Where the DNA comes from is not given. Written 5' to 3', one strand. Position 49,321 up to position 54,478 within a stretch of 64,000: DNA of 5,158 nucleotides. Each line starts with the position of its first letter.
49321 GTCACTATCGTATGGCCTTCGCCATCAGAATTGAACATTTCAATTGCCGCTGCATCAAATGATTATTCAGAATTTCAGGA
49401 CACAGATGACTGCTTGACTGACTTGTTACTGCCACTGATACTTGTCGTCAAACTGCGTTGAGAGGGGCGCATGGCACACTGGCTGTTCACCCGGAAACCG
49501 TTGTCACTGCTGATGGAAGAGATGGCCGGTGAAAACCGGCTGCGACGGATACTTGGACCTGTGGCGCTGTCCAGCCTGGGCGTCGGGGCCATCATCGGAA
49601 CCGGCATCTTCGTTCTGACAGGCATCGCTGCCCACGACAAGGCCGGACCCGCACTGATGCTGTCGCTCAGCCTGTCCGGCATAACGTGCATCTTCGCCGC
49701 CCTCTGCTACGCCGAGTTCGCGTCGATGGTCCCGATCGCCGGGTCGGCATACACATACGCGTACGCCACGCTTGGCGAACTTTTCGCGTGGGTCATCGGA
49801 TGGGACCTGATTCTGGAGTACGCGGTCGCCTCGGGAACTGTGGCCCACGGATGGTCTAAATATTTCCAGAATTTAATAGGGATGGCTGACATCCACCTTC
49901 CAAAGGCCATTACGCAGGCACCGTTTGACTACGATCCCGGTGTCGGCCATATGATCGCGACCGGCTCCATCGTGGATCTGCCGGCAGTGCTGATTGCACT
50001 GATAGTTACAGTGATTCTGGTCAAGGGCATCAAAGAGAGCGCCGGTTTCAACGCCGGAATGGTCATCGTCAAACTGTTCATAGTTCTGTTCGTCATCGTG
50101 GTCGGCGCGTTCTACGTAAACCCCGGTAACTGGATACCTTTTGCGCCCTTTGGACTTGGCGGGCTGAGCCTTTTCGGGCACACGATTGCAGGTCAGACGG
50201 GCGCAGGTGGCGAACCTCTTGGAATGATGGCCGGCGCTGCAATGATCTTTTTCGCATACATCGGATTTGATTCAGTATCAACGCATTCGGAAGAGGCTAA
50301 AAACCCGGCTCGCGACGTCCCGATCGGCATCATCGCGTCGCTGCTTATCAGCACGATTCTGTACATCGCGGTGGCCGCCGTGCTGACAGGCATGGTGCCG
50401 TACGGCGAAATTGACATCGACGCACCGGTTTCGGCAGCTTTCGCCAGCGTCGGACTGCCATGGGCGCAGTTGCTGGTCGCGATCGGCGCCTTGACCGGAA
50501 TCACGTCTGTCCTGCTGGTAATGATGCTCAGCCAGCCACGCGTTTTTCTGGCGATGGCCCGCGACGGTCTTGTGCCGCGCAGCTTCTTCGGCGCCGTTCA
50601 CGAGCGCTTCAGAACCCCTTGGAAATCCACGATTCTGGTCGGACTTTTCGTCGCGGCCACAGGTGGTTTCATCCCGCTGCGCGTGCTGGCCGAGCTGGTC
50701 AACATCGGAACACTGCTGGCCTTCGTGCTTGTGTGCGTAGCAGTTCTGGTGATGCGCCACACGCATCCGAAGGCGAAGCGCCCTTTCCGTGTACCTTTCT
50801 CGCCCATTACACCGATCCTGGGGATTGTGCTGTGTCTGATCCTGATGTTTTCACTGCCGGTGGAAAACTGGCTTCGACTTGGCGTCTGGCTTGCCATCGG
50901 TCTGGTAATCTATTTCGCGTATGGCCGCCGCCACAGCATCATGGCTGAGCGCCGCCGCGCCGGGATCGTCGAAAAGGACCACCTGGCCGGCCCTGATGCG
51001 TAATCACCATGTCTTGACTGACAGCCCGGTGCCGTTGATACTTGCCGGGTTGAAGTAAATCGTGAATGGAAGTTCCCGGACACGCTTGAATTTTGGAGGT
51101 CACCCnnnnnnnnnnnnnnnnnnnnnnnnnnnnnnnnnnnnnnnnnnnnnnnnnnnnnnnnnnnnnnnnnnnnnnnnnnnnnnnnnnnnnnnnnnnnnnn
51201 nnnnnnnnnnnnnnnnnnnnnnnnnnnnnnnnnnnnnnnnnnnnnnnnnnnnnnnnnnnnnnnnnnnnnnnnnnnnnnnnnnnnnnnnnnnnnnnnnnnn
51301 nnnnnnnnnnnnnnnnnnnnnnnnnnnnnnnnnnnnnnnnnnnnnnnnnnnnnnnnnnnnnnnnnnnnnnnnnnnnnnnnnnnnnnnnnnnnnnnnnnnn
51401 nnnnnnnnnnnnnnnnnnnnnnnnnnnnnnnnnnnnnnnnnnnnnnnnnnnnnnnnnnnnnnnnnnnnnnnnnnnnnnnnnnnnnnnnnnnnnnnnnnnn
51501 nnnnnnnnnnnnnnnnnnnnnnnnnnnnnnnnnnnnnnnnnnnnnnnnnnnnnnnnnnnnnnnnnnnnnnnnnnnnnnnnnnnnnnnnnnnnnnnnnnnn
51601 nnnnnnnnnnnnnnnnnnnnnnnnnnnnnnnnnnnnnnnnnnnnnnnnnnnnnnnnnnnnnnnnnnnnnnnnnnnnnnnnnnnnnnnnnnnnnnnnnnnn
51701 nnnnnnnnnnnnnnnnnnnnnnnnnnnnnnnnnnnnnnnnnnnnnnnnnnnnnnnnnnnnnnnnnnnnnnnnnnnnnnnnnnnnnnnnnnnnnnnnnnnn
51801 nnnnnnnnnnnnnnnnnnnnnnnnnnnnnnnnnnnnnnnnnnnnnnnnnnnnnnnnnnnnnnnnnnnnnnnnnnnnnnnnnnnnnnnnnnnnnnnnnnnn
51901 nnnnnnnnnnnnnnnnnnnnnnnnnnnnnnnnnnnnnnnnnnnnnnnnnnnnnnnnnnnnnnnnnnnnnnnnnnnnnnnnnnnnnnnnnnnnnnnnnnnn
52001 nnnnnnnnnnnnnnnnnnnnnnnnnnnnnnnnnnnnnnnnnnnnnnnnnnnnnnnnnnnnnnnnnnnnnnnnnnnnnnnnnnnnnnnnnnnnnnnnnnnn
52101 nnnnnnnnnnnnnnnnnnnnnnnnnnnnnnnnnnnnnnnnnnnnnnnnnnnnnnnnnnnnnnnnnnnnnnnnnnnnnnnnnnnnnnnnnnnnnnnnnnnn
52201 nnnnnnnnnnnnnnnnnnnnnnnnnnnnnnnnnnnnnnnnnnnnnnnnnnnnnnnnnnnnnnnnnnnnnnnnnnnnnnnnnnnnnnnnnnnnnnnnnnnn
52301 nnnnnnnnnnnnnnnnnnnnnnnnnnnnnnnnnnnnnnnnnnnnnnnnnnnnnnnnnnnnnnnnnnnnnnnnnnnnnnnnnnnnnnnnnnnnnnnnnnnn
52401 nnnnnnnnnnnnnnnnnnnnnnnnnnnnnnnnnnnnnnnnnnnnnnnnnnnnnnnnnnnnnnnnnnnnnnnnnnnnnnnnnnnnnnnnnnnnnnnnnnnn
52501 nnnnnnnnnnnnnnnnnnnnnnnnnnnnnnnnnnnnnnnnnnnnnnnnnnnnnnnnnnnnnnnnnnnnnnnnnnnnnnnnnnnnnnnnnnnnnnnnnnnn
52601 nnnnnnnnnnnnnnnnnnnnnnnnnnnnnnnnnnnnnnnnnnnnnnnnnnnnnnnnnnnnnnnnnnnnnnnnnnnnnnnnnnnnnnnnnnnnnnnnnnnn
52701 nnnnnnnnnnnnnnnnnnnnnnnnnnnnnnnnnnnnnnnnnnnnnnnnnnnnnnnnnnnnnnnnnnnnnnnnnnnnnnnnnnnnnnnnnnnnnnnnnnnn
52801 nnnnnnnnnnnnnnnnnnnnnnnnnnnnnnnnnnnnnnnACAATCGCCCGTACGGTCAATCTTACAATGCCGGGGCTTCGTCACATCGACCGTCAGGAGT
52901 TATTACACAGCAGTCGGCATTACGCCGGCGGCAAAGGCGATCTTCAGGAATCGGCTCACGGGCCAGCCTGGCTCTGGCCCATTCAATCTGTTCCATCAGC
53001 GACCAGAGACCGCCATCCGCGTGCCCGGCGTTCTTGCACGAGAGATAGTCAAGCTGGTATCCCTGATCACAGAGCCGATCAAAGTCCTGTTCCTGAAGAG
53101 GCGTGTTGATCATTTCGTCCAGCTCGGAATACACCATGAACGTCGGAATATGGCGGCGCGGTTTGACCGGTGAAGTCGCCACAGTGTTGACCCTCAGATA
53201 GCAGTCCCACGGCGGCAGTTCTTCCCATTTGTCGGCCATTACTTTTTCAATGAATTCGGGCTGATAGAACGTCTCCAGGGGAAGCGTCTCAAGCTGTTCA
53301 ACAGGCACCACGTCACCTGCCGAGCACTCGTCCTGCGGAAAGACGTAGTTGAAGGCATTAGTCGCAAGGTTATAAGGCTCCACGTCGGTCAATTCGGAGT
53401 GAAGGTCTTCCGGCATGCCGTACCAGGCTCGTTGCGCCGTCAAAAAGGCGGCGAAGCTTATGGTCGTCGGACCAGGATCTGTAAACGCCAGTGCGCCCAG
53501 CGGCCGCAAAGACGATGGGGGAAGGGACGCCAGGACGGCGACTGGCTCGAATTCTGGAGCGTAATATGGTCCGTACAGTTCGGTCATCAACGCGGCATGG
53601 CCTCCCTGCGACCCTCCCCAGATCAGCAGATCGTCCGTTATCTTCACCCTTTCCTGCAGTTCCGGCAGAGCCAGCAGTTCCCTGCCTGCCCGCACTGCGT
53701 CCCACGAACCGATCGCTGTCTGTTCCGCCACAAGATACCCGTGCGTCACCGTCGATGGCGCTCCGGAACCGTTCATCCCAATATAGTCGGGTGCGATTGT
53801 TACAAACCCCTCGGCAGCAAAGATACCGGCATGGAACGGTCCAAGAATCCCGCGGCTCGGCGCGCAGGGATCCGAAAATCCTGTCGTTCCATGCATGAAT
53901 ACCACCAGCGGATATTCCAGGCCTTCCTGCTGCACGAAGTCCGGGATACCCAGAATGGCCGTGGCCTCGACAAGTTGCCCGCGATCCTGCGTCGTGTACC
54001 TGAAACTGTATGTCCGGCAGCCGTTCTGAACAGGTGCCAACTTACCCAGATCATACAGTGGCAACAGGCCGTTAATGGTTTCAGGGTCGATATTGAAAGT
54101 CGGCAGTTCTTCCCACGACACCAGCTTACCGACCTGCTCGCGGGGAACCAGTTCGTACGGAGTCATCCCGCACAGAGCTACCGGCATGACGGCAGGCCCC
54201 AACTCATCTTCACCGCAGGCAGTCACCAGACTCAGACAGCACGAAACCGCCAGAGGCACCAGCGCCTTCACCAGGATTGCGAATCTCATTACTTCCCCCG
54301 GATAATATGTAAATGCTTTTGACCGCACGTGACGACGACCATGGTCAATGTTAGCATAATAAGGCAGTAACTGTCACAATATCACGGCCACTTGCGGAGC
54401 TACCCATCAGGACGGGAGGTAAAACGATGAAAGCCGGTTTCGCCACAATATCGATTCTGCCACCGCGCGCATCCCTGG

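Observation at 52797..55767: Exact 42-bp direct repeats bracket a lipase + ceramidase-like two-gene insert and duplicate a lipoprotein's C-terminal coding tail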

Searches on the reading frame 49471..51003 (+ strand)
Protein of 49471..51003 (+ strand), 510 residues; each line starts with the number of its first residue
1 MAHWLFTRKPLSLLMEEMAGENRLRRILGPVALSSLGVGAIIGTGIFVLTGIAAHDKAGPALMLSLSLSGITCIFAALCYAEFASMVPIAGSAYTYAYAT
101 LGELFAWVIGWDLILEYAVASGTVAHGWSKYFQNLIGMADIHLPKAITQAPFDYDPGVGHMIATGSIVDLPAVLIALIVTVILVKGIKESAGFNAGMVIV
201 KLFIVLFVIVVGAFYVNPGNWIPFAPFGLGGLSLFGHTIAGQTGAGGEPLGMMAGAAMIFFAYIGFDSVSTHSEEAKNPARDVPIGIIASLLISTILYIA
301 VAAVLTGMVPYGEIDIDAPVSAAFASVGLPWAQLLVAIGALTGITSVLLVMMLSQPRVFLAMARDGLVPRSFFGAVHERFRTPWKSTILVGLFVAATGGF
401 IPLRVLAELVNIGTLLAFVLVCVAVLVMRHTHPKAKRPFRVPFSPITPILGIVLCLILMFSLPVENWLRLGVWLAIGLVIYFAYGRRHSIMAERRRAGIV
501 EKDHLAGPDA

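Call 64: list_cluster_members(proteins=[window:49471-51003:+, window:57784-59787:-, window:55722-56390:-, L008:1051-1695:+])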
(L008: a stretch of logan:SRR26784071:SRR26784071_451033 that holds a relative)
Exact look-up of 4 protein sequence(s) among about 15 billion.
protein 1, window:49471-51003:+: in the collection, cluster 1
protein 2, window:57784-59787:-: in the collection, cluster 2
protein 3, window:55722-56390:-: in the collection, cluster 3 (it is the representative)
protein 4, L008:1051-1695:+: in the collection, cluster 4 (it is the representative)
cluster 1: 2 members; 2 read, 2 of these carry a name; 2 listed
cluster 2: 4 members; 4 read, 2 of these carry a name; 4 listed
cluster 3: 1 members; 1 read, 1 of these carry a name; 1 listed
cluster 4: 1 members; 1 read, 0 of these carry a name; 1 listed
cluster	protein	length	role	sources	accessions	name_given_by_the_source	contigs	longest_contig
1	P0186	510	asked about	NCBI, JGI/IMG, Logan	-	APA family basic amino acid/polyamine antiporter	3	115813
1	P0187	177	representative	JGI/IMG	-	APA family basic amino acid/polyamine antiporter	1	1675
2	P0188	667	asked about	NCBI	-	-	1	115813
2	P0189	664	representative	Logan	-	-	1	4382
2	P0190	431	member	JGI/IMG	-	ATP-binding cassette subfamily F protein 3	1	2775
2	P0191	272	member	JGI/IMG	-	ATP-binding cassette subfamily F protein 3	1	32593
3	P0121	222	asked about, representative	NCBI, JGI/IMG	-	hypothetical protein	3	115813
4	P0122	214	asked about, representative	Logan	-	-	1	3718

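Call 65: find_encoding_contigs(protein=P0189, flank=10000, max_places=5)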
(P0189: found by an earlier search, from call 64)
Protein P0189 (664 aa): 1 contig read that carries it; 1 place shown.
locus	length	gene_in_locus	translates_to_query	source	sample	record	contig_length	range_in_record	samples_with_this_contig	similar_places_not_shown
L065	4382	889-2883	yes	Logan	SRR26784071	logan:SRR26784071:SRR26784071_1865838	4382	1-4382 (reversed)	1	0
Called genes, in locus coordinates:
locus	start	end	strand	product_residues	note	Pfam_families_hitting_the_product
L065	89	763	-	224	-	PF00834:Ribul_P_3_epim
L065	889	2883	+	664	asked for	PF00005:ABC_tran, PF02463:SMC_N (faint), PF13476:AAA_23 (faint), PF13555:AAA_29 (faint), PF13304:AAA_21 (faint), PF12848:ABC_tran_Xtn, PF00005:ABC_tran, PF16326:ABC_tran_CTD (weak)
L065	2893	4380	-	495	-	?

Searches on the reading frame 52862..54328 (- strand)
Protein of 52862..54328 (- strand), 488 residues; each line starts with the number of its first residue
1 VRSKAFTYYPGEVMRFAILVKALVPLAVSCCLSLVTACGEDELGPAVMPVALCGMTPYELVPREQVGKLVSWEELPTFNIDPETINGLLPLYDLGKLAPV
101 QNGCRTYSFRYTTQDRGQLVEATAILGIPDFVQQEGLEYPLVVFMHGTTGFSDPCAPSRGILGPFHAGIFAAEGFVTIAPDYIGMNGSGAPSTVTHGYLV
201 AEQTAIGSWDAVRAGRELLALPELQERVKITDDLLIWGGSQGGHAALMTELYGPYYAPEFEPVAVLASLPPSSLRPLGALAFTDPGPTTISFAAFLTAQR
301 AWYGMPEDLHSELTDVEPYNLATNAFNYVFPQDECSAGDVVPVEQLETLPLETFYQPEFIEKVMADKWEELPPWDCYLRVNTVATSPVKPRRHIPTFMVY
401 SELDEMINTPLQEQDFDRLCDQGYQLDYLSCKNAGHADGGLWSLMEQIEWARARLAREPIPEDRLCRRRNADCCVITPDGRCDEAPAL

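Call 7: search_protein_families(library=pfam, proteins=[window:52862-54328:-], max_evalue=0.01)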
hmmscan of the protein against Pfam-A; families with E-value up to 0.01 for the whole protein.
window:52862-54328:- (488 aa): 1 family
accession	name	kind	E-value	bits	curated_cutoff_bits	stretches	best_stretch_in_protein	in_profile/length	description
PF03583.20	LIP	-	2.2e-10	40.8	23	1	172-263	24-102/286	Secretory lipase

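Call 30: find_related_loci(query=window:52862-54289:-, collection=metagenome_contigs, flank=8000)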
Query window:52862-54289:- (475 aa) in metagenome_contigs; peptide patterns used: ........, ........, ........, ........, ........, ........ (x = any residue, [..] = any of these).
68 stretches matched a pattern; 25 encode a relative of the query (tblastn E <= 1e-3); 25 distinct loci.
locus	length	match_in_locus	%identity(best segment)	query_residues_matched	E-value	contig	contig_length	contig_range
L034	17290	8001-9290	48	35-469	2e-133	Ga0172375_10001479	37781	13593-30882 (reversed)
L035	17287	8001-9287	47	36-464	2e-121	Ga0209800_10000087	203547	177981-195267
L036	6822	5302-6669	45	17-469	2e-119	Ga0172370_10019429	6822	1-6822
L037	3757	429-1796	45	17-469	6e-122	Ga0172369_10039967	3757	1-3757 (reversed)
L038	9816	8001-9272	38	28-461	8e-98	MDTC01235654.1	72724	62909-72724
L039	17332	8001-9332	41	32-466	1e-96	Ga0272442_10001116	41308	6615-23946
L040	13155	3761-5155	39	3-466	7e-95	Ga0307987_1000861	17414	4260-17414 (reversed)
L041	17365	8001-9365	38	14-469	5e-94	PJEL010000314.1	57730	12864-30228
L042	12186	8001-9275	40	38-465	5e-89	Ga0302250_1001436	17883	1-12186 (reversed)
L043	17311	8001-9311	37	27-466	6e-86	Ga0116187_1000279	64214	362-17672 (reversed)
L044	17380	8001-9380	39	13-466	8e-93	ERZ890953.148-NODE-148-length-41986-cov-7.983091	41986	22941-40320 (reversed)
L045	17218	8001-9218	38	36-453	3e-77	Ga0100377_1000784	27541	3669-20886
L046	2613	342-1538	38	40-449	4e-78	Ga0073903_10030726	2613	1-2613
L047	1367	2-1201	34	61-470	6e-81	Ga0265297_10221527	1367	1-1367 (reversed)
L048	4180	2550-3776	35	35-464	8e-75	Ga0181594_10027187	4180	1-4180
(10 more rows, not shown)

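Call 34: list_cluster_members(proteins=[window:52862-54289:-, window:54427-55698:+, L008:1697-3433:-, window:51106-52839:+, window:56392-57588:-])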
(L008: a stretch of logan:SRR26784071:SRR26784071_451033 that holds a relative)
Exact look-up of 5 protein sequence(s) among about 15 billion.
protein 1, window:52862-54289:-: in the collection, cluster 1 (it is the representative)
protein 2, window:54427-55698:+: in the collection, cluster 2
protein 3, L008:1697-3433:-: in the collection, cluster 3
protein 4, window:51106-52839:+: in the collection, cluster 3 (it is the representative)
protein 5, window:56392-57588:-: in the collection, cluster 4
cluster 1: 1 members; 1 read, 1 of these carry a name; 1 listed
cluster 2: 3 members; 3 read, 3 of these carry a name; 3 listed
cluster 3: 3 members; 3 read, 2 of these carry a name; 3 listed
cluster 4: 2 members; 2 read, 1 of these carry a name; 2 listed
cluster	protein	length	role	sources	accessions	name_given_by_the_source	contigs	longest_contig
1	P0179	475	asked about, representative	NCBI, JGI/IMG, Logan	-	hypothetical protein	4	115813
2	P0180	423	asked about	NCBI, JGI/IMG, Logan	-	hypothetical protein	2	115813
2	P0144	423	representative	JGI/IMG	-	hypothetical protein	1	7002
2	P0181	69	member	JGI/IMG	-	hypothetical protein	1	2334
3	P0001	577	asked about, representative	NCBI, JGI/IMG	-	hypothetical protein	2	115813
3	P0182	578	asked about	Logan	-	-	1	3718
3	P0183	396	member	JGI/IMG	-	hypothetical protein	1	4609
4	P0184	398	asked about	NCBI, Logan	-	-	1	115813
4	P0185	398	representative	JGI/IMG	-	hypothetical protein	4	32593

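Call 35: find_encoding_contigs(protein=P0183, flank=10000, max_places=5)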
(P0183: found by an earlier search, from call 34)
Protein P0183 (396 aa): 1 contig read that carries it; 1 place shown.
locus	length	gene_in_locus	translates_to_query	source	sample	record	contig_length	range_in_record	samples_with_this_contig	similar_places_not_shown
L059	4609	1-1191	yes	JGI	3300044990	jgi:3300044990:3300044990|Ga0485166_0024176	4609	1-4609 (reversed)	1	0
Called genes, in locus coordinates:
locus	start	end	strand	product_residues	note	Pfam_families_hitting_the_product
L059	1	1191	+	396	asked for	?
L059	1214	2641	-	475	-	PF03583:LIP (weak)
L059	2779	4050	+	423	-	PF04734:Ceramidase_alk (weak)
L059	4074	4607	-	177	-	?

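Call 42: find_encoding_contigs(protein=window:52862-54289:-, flank=10000, max_places=10)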
Protein window:52862-54289:- (475 aa): 8 contigs read that carry it; 6 places shown.
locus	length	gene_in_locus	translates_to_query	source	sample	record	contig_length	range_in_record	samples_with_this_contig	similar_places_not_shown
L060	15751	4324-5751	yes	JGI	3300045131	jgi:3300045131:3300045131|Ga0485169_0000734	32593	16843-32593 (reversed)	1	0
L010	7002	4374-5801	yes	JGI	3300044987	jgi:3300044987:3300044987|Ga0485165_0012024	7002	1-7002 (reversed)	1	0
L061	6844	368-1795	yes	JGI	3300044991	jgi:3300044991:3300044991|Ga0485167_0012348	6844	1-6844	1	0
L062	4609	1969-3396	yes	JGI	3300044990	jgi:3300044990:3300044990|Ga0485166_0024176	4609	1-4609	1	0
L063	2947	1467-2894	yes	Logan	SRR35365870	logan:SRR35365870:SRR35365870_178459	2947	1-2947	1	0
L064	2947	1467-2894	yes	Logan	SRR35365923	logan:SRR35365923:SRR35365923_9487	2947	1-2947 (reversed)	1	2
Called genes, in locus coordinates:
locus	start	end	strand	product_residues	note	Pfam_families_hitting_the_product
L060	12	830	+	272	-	PF00005:ABC_tran, PF02463:SMC_N (faint), PF16326:ABC_tran_CTD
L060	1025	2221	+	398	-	PF07603:Lcl_C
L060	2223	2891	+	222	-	-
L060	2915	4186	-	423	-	PF04734:Ceramidase_alk (weak)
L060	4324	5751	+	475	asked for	PF03583:LIP (weak)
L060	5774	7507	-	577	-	-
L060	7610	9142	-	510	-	PF13520:AA_permease_2, PF00324:AA_permease, PF13906:AA_permease_C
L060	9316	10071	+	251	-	PF13489:Methyltransf_23 (weak)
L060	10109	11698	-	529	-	PF00118:Cpn60_TCP1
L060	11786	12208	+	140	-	PF09538:FYDLN_acid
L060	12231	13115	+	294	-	PF01048:PNP_UDP_1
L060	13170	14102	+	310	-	PF00294:PfkB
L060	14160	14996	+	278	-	PF02666:PS_Dcarbxylase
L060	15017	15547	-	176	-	-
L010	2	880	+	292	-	?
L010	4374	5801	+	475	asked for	PF03583:LIP (weak)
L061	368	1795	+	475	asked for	PF03583:LIP (weak)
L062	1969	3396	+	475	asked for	PF03583:LIP (weak)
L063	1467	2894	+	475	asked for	PF03583:LIP (weak)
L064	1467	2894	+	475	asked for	PF03583:LIP (weak)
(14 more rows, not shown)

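Call 47: search_protein_families(library=ncbifam, proteins=[window:52862-54289:-], max_evalue=0.01)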
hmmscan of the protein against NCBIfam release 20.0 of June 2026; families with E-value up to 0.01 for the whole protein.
window:52862-54289:- (475 aa): 0 families
